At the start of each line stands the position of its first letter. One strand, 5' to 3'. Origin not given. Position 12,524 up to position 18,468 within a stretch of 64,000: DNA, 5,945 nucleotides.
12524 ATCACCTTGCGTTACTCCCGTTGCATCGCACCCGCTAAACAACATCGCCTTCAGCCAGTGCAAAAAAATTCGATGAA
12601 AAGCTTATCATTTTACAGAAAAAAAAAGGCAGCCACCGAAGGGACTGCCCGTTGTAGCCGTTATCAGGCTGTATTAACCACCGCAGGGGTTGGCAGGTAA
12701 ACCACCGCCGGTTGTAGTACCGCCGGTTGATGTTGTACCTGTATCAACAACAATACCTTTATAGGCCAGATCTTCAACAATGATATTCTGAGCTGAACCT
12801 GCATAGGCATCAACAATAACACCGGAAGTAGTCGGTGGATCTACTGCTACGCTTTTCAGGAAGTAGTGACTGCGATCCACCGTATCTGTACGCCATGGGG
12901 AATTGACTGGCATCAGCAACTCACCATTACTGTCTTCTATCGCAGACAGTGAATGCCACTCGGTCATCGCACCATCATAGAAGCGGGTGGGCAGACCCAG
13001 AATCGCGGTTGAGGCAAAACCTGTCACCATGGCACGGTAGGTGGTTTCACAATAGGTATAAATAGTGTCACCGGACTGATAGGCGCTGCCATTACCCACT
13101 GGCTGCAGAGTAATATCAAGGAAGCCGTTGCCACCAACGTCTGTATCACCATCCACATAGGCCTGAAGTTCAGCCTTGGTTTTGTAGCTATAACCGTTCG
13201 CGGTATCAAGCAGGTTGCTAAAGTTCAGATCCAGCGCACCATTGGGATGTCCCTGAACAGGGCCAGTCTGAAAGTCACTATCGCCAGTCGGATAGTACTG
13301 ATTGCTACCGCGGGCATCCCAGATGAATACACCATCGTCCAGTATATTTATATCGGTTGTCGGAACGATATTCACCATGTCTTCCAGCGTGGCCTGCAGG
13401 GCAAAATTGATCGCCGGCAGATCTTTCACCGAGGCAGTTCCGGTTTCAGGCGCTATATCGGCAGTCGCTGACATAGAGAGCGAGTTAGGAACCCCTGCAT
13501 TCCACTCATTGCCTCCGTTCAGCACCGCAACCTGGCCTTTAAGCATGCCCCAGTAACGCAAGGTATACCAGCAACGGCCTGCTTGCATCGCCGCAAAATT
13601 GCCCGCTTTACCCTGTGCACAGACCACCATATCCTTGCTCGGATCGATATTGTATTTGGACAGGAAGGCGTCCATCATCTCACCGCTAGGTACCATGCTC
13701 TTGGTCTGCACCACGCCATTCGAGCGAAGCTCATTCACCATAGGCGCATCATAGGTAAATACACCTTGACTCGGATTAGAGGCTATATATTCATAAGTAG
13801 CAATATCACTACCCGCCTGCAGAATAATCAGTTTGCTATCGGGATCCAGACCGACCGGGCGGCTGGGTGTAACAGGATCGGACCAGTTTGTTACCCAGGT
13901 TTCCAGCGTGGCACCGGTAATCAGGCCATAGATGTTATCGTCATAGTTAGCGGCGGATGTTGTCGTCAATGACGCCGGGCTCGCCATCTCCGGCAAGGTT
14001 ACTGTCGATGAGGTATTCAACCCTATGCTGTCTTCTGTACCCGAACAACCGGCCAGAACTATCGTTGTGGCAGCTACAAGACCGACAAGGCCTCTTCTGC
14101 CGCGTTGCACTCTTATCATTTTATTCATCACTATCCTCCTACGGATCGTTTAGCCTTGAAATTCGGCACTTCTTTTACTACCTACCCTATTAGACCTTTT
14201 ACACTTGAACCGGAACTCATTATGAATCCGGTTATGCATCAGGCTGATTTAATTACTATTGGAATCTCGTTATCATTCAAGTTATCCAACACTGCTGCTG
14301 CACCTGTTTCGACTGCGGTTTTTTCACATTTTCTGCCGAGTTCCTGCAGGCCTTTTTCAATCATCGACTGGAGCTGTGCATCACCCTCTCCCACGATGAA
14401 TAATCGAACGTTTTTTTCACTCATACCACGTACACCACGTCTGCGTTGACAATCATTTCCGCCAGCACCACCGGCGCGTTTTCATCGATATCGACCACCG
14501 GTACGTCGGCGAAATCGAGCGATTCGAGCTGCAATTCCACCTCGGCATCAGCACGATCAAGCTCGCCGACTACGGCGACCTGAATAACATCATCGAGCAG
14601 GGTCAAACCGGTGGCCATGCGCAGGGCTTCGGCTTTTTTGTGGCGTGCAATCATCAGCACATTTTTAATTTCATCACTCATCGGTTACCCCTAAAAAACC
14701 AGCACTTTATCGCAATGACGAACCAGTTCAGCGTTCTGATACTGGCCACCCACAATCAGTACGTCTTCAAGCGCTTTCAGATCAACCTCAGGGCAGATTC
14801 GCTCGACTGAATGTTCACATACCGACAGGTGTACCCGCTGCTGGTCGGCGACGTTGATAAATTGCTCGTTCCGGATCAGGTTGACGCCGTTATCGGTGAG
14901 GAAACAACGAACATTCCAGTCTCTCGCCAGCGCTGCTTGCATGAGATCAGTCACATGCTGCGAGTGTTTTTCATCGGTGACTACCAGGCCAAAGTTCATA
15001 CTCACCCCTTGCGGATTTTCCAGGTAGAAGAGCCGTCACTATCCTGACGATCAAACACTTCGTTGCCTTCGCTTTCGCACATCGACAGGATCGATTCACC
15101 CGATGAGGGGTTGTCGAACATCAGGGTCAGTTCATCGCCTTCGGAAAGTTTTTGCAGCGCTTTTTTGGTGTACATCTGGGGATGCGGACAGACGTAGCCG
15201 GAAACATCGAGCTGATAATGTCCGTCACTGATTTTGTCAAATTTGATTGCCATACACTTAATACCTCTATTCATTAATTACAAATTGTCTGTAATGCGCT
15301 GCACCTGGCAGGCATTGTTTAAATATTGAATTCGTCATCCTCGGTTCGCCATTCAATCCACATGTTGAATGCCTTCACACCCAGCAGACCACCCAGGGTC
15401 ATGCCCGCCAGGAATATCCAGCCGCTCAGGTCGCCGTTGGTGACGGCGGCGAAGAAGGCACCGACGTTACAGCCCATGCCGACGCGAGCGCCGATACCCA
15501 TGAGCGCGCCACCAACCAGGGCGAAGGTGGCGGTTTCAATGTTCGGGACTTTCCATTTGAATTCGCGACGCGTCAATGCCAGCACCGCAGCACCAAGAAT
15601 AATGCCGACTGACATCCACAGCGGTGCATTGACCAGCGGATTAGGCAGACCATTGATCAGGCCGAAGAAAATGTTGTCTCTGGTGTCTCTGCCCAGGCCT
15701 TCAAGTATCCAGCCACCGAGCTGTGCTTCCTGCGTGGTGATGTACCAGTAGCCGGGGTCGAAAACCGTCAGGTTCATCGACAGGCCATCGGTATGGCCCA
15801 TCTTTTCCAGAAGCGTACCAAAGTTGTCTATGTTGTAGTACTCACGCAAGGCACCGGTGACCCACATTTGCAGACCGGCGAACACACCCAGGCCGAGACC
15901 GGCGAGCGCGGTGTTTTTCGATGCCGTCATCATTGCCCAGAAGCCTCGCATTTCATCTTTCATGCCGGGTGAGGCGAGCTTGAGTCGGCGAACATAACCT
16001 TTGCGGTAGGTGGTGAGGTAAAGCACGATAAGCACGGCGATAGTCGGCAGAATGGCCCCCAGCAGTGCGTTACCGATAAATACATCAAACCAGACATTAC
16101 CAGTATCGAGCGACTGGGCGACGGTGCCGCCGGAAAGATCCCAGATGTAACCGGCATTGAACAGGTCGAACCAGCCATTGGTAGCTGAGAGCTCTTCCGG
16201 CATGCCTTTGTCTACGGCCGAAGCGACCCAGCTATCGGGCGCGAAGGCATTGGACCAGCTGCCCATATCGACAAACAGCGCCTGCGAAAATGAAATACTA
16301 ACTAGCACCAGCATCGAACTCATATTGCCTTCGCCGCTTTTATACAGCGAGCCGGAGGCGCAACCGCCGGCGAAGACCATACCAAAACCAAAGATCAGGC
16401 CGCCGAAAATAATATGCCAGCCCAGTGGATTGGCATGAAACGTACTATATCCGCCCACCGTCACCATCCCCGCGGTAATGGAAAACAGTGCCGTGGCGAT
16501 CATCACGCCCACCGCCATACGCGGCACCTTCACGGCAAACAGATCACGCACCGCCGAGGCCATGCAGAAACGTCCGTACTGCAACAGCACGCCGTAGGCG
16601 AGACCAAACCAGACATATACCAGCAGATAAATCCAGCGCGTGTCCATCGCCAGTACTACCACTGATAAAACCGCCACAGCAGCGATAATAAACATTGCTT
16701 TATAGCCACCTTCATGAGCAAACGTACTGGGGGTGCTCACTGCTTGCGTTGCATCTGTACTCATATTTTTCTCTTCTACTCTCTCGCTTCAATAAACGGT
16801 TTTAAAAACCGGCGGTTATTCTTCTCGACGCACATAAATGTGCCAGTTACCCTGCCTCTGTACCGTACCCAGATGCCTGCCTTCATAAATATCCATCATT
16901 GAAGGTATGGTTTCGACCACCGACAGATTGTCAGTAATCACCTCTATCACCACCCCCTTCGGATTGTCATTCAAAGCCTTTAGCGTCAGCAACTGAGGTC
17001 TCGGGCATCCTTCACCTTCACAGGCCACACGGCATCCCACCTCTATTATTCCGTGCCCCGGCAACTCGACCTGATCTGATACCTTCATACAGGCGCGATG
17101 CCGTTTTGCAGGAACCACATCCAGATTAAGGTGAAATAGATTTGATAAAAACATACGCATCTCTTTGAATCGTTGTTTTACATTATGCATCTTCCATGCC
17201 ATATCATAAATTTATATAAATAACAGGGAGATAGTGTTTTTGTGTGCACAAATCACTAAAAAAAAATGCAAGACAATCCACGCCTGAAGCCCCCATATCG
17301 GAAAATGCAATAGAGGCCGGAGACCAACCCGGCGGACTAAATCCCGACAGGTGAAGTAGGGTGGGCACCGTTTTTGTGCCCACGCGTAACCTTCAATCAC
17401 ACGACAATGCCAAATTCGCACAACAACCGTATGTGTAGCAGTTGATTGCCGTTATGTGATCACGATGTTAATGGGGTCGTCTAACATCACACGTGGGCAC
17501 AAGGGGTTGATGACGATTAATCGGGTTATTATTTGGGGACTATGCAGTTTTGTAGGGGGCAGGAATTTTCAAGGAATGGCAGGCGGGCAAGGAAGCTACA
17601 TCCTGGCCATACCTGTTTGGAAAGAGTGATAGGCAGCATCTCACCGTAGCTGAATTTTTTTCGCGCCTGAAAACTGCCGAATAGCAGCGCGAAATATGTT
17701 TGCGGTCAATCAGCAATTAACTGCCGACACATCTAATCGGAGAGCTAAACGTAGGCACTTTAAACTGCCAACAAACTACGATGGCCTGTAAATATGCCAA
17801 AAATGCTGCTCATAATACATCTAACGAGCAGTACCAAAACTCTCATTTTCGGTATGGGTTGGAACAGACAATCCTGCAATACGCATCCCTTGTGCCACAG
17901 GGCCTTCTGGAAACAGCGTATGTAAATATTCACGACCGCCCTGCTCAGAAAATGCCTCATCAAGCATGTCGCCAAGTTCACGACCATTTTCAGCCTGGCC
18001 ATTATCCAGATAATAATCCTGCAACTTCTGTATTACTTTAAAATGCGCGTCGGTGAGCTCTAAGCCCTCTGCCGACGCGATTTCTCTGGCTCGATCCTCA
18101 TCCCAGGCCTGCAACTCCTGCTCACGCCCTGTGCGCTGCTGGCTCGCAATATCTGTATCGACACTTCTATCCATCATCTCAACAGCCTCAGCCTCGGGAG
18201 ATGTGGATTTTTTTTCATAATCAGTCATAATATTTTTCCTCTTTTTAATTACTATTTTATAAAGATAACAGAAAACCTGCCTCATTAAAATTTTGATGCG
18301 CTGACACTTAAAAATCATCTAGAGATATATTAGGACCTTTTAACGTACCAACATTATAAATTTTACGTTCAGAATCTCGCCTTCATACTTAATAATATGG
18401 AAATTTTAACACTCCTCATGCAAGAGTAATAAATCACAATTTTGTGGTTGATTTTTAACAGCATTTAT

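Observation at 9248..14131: ExtHIJKL-like porin-cytochrome module with a rearranged gene order inside a gammaproteobacterial sulfur locus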

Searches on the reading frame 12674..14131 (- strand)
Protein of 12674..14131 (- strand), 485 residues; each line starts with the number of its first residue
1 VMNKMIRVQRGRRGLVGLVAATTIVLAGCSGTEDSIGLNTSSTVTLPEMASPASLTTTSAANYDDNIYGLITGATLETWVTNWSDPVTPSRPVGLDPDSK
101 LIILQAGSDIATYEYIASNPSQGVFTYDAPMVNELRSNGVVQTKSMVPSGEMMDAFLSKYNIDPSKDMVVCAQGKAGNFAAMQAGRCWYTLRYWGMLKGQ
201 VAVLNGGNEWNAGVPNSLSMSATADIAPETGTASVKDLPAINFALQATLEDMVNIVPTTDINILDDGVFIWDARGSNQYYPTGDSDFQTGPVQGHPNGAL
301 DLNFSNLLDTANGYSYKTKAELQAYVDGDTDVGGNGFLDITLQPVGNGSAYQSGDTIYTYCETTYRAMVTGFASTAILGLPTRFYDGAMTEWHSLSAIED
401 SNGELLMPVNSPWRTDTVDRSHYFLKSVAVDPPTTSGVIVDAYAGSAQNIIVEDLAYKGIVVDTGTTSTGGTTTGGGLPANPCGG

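Call 3: search_protein_families(library=ncbifam, proteins=[window:12674-14131:-], max_evalue=0.1)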
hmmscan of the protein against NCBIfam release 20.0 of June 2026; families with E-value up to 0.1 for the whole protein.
window:12674-14131:- (485 aa): 1 family
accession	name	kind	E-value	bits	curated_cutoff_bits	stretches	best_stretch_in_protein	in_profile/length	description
NF040901.1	SeO3_TeO2_ExtH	equivalog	1.1e-33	116.8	200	1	12-421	7-383/430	selenite/tellurite reduction operon rhodanese-like protein ExtH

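Call 4: search_protein_families(library=pfam, proteins=[window:12674-14131:-], max_evalue=0.1)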
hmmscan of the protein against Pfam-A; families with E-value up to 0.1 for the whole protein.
window:12674-14131:- (485 aa): 1 family
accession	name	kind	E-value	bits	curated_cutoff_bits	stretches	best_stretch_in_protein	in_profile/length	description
PF00581.25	Rhodanese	-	9.3e-06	26.5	22.2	1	265-394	10-101/102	Rhodanese-like domain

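Call 24: search_solved_structures(query=window:12674-14131:-, max_evalue=1)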
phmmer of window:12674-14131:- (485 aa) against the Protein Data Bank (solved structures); distinct sequences matched with E-value up to 1: 3.
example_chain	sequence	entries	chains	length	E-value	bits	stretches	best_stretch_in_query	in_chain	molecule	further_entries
8k55_A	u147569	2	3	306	0.017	17.4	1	347-397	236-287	sulfur transferase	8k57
1uar_A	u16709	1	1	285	0.82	11.8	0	356-404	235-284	Rhodanese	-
6fgo_E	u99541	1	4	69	0.83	11.8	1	304-340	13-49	Z-Ca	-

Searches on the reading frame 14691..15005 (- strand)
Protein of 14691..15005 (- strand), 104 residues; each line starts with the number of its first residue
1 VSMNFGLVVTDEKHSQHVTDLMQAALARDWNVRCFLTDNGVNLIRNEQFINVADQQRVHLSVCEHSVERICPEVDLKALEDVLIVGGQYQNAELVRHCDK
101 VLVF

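Call 53: search_protein_families(library=pfam, proteins=[window:14691-15005:-], max_evalue=0.01)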
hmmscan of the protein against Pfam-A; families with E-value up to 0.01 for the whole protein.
window:14691-15005:- (104 aa): 2 families
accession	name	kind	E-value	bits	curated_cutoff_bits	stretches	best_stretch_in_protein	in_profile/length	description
PF02635.20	DsrE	-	0.00057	20.5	22.7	1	3-104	1-116/116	DsrE/DsrF-like family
PF00665.32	rve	-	0.0078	16.9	32.6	1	5-64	38-98/102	Integrase core domain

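Call 54: search_protein_families(library=ncbifam, proteins=[window:14691-15005:-], max_evalue=0.01)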
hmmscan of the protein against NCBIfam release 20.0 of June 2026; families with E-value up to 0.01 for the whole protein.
window:14691-15005:- (104 aa): 0 families

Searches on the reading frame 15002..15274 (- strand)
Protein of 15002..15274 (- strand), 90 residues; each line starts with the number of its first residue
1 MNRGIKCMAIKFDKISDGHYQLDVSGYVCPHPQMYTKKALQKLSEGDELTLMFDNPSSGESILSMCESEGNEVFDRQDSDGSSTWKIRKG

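Call 53: search_protein_families(library=pfam, proteins=[window:15002-15274:-], max_evalue=0.01)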
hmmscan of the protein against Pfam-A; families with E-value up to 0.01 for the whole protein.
window:15002-15274:- (90 aa): 1 family
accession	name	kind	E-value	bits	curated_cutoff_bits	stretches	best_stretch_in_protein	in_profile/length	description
PF01206.22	TusA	-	9.4e-18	64.3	28.6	1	21-89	2-70/70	Sulfurtransferase TusA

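Call 54: search_protein_families(library=ncbifam, proteins=[window:15002-15274:-], max_evalue=0.01)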
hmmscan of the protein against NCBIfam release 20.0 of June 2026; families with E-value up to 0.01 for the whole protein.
window:15002-15274:- (90 aa): 4 families
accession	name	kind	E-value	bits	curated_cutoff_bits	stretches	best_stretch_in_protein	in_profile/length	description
NF041048.1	TusA_like_YeeD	exception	7.6e-11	41.6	147.5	1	21-87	3-68/72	thiosulfate utilization sulfurtransferase TsuB/YeeD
NF001423.0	PRK00299.1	equivalog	6.2e-09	35.6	78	1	17-90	7-80/82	sulfurtransferase TusA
NF008242.0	PRK11018.1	equivalog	7.8e-09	35.1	79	1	18-80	7-69/78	sulfurtransferase-like selenium metabolism protein YedF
TIGR03527.1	selenium_YedF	equivalog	3.4e-08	33.5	110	1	22-88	1-67/194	sulfurtransferase-like selenium metabolism protein YedF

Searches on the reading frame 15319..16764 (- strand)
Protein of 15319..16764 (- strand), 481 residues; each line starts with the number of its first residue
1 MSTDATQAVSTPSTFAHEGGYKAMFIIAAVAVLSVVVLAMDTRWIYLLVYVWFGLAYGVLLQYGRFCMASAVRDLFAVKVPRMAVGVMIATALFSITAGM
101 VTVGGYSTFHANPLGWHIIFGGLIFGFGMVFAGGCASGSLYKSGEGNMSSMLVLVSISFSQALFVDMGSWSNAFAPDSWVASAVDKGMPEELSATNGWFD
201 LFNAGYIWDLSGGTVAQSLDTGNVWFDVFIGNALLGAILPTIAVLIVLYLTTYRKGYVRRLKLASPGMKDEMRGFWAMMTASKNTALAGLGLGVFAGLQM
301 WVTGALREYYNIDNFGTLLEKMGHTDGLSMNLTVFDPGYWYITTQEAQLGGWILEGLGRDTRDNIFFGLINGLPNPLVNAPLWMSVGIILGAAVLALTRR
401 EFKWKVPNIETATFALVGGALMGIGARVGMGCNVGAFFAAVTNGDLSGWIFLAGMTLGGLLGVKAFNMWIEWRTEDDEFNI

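Call 53: search_protein_families(library=pfam, proteins=[window:15319-16764:-], max_evalue=0.01)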
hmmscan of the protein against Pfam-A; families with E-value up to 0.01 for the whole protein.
window:15319-16764:- (481 aa): 1 family
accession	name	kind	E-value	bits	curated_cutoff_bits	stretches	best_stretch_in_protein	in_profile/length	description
PF04143.19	Sulf_transp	-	3.9e-43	148.6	27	1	64-460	2-309/310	Sulphur transport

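Call 54: search_protein_families(library=ncbifam, proteins=[window:15319-16764:-], max_evalue=0.01)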
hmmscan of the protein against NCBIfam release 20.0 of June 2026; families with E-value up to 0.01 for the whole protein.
window:15319-16764:- (481 aa): 4 families
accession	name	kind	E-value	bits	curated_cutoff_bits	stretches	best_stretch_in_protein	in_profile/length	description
NF033796.1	selen_YedE_FdhT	exception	8.3e-42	143.7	350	2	338-469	29-161/387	selenium metabolism membrane protein YedE/FdhT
NF052577.1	ThSTportTsuASprch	equivalog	2.6e-31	109.2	400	2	52-158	7-114/330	thiosulfate transporter TsuA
NF041049.1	thio_trans_TsuA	exception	1.7e-23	83.3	645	2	53-163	10-121/348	thiosulfate utilization transporter TsuA/YeeE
TIGR04112.1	seleno_YedE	equivalog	2.3e-15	56.6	200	2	46-172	184-313/337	YedE family putative selenium transporter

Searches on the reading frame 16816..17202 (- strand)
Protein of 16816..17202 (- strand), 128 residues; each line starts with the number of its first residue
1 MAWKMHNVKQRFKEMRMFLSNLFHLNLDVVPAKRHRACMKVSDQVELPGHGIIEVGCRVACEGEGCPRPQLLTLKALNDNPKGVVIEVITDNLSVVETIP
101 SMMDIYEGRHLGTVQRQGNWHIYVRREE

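Call 53: search_protein_families(library=pfam, proteins=[window:16816-17202:-], max_evalue=0.01)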
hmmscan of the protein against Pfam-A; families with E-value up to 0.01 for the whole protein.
window:16816-17202:- (128 aa): 1 family
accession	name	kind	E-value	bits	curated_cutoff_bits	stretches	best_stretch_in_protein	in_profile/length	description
PF01206.22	TusA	-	1e-10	41.7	28.6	1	61-126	5-70/70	Sulfurtransferase TusA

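Call 54: search_protein_families(library=ncbifam, proteins=[window:16816-17202:-], max_evalue=0.01)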
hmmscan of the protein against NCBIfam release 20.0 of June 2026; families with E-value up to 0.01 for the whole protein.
window:16816-17202:- (128 aa): 2 families
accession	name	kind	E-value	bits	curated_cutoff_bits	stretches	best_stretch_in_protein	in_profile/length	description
NF008242.0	PRK11018.1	equivalog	8.1e-07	28.6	79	1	58-118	10-69/78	sulfurtransferase-like selenium metabolism protein YedF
TIGR03527.1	selenium_YedF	equivalog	0.0023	17.8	110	1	60-110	2-52/194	sulfurtransferase-like selenium metabolism protein YedF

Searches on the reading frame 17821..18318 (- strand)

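Call 53: search_protein_families(library=pfam, proteins=[window:17821-18318:-], max_evalue=0.01)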
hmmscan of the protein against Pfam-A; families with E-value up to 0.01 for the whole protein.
window:17821-18318:- (165 aa): 1 family
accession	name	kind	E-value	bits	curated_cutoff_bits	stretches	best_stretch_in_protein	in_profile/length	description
PF04358.19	DsrC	-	3.4e-21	76.1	24.9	1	67-154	16-104/107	DsrC like protein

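Call 54: search_protein_families(library=ncbifam, proteins=[window:17821-18318:-], max_evalue=0.01)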
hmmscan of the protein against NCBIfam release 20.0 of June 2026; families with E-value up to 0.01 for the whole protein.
window:17821-18318:- (165 aa): 2 families
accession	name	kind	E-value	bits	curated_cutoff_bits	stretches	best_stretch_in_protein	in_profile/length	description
TIGR03342.1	dsrC_tusE_dsvC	subfamily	1.5e-18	67.1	53.5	1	64-155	14-106/108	TusE/DsrC/DsvC family sulfur relay protein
NF008562.0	PRK11508.1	equivalog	9.3e-14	51.5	191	1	62-154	13-106/109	sulfurtransferase TusE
